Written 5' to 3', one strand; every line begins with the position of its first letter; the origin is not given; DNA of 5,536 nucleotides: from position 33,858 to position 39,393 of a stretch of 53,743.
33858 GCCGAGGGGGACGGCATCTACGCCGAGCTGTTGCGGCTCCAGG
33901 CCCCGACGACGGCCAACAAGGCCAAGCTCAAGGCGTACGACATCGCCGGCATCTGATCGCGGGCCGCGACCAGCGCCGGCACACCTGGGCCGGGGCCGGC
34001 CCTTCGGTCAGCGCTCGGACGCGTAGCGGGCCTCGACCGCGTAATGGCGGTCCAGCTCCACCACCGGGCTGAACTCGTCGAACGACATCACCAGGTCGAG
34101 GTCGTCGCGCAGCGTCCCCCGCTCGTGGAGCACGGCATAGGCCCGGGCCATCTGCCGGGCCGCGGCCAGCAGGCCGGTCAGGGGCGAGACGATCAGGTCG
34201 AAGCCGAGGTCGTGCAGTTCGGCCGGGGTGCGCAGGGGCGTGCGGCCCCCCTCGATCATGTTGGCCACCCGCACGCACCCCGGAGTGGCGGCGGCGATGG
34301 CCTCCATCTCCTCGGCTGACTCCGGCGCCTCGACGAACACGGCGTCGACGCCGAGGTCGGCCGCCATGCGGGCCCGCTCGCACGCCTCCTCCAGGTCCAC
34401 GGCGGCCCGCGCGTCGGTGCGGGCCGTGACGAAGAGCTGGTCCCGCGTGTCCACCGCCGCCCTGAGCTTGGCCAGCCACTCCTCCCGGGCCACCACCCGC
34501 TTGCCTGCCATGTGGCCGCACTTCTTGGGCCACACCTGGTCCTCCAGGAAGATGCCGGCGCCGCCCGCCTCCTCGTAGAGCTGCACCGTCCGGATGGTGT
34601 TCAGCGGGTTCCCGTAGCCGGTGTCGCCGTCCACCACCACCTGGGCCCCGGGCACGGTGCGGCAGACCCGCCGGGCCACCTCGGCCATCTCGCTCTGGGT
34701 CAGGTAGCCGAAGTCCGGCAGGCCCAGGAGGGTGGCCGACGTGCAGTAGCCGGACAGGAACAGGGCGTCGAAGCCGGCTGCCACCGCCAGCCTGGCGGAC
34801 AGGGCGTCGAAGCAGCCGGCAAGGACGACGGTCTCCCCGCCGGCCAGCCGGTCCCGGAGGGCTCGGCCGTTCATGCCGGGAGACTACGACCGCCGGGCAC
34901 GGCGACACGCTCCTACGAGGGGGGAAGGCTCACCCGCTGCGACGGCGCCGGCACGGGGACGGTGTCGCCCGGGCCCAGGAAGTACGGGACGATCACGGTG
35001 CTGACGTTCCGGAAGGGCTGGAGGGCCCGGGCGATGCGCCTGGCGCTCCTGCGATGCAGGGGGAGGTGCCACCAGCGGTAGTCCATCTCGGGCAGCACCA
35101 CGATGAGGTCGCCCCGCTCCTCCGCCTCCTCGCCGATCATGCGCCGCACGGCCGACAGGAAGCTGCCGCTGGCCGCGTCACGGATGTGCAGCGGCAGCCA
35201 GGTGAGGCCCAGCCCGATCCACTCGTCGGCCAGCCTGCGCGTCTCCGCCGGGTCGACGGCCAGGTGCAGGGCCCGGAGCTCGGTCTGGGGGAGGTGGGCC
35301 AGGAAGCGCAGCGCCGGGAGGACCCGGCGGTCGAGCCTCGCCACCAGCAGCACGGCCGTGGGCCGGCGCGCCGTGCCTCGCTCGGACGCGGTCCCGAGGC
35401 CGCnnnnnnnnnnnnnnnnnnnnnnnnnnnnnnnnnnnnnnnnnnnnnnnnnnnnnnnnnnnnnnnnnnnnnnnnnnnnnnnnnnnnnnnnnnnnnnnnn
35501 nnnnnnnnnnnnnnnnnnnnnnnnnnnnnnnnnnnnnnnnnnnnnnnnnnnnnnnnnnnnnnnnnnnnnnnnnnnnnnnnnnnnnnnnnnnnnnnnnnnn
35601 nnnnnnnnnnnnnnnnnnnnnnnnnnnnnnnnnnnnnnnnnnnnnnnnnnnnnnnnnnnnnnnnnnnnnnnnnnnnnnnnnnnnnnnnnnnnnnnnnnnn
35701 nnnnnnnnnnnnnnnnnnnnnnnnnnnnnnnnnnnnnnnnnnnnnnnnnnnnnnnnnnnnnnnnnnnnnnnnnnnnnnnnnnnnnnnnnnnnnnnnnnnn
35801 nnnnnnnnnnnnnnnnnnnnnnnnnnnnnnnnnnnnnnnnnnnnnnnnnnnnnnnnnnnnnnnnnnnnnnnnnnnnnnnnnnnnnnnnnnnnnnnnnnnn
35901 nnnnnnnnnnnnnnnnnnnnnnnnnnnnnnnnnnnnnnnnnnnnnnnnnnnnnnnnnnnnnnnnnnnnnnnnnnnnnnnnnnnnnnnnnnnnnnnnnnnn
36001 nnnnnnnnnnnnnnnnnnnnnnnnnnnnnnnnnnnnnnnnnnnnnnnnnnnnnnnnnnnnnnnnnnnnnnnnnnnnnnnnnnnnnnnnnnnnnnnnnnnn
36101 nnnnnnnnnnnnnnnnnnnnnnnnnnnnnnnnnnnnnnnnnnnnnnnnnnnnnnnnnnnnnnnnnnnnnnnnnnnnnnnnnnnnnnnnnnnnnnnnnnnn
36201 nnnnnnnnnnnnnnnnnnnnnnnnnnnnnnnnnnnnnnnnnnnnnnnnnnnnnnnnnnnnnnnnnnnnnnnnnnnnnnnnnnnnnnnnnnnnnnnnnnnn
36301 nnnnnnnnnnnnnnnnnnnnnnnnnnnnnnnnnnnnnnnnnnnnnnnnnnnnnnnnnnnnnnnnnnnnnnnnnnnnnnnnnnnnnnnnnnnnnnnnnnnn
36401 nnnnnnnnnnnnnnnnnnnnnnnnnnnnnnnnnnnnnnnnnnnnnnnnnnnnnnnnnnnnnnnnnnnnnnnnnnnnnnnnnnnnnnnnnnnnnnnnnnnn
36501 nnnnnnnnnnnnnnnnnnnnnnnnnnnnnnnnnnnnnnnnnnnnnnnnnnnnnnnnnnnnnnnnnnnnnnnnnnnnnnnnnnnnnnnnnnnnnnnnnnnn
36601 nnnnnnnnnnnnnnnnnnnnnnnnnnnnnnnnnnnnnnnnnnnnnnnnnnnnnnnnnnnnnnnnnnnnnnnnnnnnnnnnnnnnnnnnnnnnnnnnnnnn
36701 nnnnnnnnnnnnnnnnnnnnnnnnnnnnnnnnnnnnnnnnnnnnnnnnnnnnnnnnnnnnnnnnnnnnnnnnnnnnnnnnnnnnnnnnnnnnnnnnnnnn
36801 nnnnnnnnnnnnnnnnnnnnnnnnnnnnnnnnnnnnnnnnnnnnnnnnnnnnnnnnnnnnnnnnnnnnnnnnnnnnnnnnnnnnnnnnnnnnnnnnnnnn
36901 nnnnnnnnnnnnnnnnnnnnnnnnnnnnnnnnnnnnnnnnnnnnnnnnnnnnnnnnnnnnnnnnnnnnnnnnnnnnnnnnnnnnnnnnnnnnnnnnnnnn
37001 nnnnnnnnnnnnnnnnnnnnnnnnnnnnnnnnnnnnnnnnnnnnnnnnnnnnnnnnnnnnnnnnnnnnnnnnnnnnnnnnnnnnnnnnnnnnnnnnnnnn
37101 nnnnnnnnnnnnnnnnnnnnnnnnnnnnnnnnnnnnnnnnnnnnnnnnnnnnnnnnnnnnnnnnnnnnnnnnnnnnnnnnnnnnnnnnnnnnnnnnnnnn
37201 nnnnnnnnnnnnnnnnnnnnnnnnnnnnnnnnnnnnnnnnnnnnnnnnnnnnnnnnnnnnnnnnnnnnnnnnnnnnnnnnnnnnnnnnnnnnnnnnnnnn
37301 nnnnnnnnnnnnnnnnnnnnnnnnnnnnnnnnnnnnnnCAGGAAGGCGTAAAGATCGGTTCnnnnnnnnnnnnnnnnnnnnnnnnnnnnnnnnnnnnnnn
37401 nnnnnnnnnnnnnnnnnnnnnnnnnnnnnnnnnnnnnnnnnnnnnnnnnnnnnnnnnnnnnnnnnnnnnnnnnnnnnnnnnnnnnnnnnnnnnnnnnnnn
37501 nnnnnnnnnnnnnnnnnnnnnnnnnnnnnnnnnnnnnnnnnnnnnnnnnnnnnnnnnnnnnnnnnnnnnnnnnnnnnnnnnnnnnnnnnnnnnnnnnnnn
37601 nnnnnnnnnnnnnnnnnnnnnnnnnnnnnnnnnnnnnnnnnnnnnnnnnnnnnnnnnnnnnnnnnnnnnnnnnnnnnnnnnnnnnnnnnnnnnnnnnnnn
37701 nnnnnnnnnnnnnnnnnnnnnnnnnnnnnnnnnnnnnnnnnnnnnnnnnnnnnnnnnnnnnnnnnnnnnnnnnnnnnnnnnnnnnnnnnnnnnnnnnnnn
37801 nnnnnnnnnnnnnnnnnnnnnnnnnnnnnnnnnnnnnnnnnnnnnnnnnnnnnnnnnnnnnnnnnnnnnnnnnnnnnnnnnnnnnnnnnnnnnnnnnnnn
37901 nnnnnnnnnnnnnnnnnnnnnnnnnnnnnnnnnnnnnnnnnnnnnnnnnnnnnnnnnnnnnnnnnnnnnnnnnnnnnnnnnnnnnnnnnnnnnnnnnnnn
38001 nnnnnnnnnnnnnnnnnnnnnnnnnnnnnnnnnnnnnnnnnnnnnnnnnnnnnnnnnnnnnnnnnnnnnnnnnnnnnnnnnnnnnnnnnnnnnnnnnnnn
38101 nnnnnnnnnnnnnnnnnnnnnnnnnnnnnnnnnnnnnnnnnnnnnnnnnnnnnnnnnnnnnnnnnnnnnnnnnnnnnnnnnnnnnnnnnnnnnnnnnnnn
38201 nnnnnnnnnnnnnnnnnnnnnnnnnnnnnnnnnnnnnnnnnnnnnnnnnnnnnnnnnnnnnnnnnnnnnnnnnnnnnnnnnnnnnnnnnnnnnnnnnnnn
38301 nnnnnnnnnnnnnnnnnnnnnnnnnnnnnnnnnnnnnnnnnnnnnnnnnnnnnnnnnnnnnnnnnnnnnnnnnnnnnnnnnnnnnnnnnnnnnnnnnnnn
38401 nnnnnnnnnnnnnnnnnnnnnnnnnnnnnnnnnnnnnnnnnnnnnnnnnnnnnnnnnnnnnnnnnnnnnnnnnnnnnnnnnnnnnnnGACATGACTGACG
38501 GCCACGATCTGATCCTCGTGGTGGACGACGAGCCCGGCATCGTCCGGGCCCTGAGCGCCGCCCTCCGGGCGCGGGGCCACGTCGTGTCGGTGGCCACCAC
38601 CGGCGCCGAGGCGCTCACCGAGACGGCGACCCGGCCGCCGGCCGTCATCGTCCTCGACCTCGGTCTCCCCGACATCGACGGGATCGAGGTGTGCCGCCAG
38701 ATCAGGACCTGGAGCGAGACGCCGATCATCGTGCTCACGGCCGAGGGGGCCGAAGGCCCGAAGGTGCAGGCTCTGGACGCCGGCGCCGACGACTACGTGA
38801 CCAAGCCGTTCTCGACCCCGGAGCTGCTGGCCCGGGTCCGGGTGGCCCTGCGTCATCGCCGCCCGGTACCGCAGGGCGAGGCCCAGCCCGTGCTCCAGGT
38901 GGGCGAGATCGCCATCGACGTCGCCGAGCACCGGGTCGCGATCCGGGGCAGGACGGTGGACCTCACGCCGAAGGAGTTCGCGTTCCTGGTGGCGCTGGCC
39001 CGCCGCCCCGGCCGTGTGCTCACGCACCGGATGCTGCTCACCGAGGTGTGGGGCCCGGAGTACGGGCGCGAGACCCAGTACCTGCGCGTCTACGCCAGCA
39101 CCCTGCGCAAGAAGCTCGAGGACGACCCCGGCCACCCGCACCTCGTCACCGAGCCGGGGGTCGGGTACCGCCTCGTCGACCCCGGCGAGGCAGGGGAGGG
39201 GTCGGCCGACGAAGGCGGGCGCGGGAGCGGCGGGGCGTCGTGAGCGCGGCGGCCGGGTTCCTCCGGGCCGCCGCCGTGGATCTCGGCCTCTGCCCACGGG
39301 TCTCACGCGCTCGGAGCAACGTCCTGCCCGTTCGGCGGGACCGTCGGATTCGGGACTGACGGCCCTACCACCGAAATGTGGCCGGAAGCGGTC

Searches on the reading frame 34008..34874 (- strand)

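Call 31: search_protein_families(library=pfam, proteins=[window:34008-34874:-], max_evalue=0.001)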
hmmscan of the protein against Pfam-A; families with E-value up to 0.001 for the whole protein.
window:34008-34874:- (288 aa): 3 families
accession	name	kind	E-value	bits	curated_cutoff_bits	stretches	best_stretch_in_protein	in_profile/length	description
PF13714.12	PEP_mutase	-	1e-36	127.1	31.5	1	11-246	6-236/240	Phosphoenolpyruvate phosphomutase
PF00463.27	ICL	-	1.1e-14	54.4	26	1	79-161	152-239/526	Isocitrate lyase family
PF02548.21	Pantoate_transf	-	0.00017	21.6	28.7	1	5-82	6-82/259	Ketopantoate hydroxymethyltransferase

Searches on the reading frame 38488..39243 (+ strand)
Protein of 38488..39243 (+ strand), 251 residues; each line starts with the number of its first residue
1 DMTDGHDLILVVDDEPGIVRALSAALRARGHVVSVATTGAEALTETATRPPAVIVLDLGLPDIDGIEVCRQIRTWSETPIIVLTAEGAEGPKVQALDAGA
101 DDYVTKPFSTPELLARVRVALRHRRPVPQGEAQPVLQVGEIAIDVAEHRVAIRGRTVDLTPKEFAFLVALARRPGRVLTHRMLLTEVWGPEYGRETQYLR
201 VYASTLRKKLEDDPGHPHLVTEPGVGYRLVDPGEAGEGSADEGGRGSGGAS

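Call 8: search_protein_families(library=pfam, proteins=[window:38488-39243:+], max_evalue=0.01)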
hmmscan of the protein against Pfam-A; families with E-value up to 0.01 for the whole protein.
window:38488-39243:+ (251 aa): 3 families
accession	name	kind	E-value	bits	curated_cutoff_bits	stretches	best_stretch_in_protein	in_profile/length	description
PF00072.30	Response_reg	-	6e-30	104.1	30.2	1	9-118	1-111/111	Response regulator receiver domain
PF00486.34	Trans_reg_C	-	2.3e-22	79.3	26.2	1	154-229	1-77/77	Transcriptional regulatory protein, C terminal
PF21695.3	GlnR_1st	-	0.0078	16.6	27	0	21-120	14-110/111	Transcription regulator GlnR, N-terminal domain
